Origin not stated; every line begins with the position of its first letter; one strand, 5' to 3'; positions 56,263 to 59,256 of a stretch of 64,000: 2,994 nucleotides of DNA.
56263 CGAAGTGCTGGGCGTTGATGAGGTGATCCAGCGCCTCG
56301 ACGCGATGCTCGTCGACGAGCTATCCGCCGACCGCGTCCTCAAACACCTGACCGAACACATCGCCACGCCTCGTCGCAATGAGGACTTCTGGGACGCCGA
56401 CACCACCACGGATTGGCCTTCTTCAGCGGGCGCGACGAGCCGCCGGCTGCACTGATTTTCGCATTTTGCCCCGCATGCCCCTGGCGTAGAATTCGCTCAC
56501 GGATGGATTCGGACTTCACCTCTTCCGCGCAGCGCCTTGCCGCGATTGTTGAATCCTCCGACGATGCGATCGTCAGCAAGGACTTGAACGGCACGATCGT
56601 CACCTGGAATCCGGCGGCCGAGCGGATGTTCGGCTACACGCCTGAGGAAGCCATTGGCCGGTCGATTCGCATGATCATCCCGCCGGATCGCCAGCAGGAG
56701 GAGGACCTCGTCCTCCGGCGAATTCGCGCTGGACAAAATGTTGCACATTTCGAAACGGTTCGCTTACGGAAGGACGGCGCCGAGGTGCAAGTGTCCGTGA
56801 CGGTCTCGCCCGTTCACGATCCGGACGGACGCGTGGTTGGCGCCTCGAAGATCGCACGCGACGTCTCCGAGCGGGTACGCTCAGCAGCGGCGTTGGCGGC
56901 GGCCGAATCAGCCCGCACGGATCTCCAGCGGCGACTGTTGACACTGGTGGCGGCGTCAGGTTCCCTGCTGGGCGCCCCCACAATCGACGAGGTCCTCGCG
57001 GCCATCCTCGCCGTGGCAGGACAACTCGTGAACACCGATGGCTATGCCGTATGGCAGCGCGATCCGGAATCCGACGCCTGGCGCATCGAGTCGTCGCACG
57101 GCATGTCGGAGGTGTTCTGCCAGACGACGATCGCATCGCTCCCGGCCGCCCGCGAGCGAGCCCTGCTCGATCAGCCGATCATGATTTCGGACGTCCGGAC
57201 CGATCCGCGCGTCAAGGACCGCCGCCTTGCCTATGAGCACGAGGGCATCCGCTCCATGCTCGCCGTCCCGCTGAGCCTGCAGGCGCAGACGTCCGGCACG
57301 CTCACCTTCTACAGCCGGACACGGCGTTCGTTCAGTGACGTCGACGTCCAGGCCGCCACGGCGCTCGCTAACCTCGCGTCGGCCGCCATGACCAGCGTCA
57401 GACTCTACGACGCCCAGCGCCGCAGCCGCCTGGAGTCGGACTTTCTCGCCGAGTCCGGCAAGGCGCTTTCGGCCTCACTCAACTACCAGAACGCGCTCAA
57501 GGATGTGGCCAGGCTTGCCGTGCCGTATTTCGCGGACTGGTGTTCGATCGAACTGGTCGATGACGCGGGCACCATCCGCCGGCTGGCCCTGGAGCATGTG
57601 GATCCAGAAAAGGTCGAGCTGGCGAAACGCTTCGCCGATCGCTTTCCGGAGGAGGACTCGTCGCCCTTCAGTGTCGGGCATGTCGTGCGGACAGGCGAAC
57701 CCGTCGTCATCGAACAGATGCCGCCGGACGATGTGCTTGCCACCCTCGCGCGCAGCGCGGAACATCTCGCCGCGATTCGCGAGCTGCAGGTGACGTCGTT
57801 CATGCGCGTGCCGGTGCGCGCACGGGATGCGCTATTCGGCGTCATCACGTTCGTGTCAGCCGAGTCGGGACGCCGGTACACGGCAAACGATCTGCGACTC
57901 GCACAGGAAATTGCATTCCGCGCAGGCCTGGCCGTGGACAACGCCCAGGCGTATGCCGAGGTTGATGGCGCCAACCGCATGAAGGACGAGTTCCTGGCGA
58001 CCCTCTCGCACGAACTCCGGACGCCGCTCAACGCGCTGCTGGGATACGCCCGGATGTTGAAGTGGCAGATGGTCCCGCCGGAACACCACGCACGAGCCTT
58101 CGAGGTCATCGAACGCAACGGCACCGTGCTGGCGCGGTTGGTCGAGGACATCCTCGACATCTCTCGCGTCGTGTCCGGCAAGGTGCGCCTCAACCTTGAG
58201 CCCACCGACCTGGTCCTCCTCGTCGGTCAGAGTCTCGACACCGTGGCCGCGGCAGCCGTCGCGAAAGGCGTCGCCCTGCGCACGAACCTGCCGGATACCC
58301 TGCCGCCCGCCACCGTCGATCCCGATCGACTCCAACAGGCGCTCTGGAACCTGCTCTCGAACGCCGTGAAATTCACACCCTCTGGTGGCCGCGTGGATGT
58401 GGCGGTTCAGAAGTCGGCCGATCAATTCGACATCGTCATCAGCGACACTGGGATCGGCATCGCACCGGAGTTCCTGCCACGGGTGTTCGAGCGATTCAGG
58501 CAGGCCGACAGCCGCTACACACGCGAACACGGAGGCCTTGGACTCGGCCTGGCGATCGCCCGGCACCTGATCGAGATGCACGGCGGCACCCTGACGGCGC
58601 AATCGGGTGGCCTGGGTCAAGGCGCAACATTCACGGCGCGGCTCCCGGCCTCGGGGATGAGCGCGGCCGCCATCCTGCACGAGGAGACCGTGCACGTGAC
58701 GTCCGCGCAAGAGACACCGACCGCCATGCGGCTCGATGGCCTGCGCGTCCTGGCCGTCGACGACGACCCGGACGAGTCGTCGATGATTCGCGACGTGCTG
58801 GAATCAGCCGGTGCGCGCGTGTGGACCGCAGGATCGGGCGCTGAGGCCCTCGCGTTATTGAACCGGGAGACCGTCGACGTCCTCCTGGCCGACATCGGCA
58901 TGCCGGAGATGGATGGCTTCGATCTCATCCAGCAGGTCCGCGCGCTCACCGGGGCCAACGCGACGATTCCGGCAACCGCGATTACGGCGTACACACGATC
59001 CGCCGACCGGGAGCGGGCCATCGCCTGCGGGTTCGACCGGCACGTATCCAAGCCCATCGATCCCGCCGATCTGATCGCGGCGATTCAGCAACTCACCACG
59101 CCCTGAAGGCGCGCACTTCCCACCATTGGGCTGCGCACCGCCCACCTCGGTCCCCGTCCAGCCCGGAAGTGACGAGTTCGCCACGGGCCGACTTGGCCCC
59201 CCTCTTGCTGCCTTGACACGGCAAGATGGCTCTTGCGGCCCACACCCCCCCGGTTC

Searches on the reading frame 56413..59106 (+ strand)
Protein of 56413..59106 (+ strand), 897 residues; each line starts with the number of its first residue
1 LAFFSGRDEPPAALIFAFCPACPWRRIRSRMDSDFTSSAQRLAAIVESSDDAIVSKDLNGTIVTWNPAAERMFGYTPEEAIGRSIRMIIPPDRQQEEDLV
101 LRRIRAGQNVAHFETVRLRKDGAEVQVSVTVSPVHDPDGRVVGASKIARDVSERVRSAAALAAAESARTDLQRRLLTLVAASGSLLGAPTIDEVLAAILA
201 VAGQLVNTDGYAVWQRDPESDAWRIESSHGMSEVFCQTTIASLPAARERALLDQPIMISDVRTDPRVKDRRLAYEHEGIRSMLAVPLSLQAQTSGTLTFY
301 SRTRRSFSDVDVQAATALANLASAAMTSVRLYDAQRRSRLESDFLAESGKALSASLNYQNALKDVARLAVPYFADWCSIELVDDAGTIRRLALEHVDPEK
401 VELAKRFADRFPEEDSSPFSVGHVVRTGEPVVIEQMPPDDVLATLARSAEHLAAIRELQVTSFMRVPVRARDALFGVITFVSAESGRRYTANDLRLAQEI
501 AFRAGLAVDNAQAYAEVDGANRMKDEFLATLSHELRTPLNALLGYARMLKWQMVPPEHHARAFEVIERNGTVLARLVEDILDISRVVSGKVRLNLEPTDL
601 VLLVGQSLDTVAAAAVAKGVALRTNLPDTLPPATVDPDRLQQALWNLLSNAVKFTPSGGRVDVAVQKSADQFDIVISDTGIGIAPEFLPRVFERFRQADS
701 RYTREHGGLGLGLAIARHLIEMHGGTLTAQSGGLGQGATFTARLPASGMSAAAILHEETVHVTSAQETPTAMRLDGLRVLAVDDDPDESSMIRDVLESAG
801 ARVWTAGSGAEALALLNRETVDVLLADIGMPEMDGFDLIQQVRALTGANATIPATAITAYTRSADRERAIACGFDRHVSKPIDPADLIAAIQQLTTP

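Call 70: search_protein_families(library=pfam, proteins=[window:56413-59106:+], max_evalue=0.00001)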
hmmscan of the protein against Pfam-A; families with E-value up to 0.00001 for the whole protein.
window:56413-59106:+ (897 aa): 11 families
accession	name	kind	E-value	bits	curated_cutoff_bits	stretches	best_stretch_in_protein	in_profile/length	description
PF01590.32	GAF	-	4.2e-32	111.9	22.4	2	191-325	2-132/133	GAF domain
PF02518.31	HATPase_c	-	2.4e-30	105.6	26.4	1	636-746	2-109/111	Histidine kinase-, DNA gyrase B-, and HSP90-like ATPase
PF13185.12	GAF_2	-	2e-28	99.7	28.6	2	190-326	3-135/136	GAF domain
PF00989.32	PAS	-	3.5e-25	88.6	22.6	1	41-151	2-113/113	PAS fold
PF00072.30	Response_reg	-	3.6e-24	85.5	30.2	1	779-892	1-111/111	Response regulator receiver domain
PF08448.16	PAS_4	-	4.3e-22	78.9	23.1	1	46-156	1-110/110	PAS fold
PF13426.13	PAS_9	-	2.2e-21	76.5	27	1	51-153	2-103/103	PAS domain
PF00512.31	HisKA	-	1e-17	64.4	26.9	1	523-586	1-63/66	His Kinase A (phospho-acceptor) domain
PF13492.12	GAF_3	-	2.9e-17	63.7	27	1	191-326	2-127/129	GAF domain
PF08447.18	PAS_3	-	1.7e-12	47.9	25.6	1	62-146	1-87/89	PAS fold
PF13188.13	PAS_8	-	7e-10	38.9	21.8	1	40-96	1-56/65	PAS domain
